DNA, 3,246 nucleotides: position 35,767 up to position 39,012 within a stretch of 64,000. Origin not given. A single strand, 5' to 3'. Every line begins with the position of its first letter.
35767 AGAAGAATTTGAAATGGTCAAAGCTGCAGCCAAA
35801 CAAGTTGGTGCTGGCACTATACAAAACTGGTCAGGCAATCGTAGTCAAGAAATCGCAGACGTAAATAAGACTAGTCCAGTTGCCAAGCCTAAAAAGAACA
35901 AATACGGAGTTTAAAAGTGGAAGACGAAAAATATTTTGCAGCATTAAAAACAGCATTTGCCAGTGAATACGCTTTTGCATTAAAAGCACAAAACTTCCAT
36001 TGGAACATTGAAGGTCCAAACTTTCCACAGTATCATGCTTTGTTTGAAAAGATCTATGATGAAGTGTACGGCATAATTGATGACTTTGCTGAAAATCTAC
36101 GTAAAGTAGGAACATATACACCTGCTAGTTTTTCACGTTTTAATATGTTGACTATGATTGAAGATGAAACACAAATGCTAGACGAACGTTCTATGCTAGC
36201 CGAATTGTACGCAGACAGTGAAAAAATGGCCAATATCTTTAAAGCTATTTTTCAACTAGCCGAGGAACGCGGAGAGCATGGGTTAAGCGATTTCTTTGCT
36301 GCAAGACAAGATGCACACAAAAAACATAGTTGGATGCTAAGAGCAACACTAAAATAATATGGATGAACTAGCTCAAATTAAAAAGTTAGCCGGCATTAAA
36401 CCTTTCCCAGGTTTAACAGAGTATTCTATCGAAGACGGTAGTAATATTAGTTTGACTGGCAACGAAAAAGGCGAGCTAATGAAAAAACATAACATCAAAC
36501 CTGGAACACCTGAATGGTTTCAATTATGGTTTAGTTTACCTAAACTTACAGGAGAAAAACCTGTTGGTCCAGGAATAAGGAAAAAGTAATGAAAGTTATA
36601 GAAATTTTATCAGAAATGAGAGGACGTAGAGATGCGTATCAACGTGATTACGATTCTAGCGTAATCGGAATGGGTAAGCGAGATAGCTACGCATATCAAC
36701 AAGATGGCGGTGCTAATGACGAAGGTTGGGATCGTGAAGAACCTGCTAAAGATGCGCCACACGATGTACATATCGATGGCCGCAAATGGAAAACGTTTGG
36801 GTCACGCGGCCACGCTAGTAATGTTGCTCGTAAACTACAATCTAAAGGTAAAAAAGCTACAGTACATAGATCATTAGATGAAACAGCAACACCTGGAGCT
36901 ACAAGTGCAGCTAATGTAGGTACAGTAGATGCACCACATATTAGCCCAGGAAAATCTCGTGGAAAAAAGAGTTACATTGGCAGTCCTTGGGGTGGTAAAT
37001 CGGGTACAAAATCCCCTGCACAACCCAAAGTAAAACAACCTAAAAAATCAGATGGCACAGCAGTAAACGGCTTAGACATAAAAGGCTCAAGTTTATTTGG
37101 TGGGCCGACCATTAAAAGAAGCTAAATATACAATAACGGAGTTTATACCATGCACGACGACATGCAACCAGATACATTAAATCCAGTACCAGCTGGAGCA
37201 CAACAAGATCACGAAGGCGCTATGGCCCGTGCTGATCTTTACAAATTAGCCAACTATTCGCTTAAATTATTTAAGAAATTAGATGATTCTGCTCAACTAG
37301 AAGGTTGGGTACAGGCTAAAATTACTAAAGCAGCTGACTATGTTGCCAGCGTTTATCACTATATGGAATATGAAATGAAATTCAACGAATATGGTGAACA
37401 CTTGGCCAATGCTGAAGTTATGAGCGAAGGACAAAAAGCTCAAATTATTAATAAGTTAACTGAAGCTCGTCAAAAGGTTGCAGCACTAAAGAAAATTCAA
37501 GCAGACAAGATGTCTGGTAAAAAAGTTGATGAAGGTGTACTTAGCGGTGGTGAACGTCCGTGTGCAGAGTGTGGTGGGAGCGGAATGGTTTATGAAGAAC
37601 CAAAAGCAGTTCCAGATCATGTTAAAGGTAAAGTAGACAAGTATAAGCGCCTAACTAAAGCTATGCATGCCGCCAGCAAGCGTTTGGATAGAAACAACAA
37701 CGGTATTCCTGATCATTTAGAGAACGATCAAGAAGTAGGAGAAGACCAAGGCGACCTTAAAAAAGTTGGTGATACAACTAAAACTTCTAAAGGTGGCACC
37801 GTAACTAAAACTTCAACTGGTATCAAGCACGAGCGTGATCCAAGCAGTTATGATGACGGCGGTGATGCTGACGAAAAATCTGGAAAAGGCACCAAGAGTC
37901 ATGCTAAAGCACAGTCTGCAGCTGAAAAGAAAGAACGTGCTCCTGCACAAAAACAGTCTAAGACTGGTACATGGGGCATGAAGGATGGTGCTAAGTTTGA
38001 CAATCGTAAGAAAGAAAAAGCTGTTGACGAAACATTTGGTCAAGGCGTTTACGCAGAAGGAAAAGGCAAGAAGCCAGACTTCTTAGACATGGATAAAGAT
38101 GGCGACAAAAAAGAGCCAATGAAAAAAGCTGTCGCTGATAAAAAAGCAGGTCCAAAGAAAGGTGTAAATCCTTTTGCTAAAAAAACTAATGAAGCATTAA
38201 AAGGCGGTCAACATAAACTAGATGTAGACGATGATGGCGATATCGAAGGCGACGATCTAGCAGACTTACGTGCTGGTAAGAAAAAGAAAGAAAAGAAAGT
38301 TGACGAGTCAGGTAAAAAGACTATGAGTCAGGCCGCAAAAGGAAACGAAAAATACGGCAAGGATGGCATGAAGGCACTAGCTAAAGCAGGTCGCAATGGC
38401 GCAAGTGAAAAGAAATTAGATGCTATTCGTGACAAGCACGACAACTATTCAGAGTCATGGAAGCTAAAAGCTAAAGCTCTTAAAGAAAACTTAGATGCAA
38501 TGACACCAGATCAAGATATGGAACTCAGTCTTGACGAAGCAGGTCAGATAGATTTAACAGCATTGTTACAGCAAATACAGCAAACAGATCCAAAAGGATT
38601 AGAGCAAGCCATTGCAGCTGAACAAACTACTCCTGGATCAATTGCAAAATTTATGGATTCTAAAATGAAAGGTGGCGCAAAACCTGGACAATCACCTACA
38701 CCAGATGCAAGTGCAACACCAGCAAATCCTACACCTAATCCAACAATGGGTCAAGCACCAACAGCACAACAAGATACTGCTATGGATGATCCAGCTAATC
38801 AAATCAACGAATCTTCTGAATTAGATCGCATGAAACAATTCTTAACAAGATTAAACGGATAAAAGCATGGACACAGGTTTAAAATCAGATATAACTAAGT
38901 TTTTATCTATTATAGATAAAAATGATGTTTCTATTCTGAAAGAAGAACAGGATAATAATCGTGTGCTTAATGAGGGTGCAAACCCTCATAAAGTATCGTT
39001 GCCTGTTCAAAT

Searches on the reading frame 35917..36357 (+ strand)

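Call 60: search_protein_families(library=phrogs, proteins=[window:35917-36357:+], max_evalue=0.00001)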
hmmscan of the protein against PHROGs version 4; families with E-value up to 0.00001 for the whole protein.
window:35917-36357:+ (146 aa): 1 family
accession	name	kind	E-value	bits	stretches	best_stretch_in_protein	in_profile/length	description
phrog_3636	-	DNA, RNA and nucleotide metabolism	1.5e-27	97.6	1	4-146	6-148/149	DNA binding protein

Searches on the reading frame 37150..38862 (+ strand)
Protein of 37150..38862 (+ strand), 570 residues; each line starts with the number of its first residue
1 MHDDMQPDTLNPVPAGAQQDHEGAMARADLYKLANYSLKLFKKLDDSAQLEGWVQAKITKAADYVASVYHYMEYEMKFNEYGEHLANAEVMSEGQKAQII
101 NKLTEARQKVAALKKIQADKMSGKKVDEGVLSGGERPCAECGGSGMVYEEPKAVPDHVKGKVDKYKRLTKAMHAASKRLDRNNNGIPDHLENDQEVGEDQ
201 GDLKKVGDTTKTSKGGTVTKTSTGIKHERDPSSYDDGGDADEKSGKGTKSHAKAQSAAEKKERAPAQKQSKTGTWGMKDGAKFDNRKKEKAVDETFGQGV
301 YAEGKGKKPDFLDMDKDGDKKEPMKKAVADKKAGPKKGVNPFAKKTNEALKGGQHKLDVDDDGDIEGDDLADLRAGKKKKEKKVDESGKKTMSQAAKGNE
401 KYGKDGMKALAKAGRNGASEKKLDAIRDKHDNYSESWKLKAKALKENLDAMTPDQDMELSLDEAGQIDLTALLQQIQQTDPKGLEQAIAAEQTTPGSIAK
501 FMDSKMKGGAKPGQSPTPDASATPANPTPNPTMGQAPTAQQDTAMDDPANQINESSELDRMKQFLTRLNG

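Call 61: search_protein_families(library=phrogs, proteins=[window:37150-38862:+], max_evalue=0.00001)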
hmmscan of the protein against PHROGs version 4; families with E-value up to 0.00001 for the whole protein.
window:37150-38862:+ (570 aa): 1 family
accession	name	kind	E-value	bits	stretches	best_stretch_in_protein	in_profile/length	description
phrog_24078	-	unknown function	6.4e-06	26.7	1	276-347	178-248/355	-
